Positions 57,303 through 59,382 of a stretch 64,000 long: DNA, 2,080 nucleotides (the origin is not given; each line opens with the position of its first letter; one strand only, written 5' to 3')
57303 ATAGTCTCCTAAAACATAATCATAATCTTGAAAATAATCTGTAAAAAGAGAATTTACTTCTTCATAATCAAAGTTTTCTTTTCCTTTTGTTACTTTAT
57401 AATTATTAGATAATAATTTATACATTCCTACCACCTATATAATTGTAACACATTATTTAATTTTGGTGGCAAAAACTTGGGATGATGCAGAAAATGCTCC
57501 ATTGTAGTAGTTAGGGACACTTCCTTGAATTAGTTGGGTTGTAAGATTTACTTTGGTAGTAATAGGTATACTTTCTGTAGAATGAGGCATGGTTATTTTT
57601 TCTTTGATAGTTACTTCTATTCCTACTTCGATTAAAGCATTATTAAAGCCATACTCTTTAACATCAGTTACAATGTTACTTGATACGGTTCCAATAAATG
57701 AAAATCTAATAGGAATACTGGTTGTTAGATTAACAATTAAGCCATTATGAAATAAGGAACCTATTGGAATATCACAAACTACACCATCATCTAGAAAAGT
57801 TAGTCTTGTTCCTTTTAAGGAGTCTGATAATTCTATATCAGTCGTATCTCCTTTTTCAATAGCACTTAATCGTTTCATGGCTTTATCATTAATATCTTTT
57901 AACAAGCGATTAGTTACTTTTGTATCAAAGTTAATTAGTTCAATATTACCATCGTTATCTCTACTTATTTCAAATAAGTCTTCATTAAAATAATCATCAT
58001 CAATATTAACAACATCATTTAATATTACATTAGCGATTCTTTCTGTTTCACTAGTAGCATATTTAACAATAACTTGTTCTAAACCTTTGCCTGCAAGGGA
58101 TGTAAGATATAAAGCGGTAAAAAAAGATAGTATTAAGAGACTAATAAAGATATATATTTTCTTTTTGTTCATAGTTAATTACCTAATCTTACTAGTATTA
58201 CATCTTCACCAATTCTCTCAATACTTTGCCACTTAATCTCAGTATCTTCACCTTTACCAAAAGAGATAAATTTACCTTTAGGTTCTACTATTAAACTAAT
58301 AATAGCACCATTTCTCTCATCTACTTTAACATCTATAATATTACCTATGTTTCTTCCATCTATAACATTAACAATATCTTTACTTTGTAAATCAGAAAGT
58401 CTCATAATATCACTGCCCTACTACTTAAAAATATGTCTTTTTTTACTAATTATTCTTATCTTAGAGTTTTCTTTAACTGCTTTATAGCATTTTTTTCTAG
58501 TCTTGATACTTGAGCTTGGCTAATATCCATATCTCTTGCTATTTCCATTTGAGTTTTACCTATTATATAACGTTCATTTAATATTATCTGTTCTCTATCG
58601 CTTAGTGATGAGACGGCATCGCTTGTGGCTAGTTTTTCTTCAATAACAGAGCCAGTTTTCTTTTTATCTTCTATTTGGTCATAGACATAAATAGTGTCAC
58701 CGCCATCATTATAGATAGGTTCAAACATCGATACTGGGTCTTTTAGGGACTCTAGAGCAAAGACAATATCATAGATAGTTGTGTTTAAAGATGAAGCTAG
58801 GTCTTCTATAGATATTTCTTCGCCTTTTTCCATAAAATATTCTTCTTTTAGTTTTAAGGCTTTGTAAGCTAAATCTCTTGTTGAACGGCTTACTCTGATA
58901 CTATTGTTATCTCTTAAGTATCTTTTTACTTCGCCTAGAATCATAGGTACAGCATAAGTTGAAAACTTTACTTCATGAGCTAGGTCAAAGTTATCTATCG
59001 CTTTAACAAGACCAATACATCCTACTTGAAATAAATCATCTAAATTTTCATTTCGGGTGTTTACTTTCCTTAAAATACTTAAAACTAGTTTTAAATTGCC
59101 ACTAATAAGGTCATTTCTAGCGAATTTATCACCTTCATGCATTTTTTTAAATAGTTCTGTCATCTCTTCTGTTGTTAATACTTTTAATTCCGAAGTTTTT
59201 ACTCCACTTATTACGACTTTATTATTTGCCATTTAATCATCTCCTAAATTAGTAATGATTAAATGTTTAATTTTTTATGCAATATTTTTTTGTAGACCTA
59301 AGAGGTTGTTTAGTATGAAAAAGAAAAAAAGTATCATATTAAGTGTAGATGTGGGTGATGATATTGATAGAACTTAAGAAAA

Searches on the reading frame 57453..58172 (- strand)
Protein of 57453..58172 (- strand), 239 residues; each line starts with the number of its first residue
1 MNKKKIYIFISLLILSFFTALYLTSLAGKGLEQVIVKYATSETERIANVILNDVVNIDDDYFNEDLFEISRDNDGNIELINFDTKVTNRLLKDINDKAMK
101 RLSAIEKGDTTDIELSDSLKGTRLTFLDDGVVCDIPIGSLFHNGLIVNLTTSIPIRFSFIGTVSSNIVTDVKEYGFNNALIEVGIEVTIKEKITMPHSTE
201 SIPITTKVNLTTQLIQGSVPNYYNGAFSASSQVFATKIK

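Call 75: search_protein_families(library=pfam, proteins=[window:57453-58172:-], max_evalue=0.00001)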
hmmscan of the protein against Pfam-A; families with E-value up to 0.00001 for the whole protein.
window:57453-58172:- (239 aa): 1 family
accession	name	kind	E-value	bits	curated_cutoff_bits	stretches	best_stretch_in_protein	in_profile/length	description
PF09560.15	Spore_YunB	-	2.6e-19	69.6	25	1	134-222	3-91/91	Sporulation protein YunB (Spo_YunB)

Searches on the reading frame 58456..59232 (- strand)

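Call 75: search_protein_families(library=pfam, proteins=[window:58456-59232:-], max_evalue=0.00001)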
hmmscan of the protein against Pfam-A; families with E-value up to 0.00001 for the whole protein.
window:58456-59232:- (258 aa): 2 families
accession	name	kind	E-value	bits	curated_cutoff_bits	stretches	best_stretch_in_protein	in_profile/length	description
PF04542.20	Sigma70_r2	-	7.2e-17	61.4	24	1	42-110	1-69/71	Sigma-70 region 2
PF04545.22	Sigma70_r4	-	1.8e-11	43.8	24.1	1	207-255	2-50/50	Sigma-70, region 4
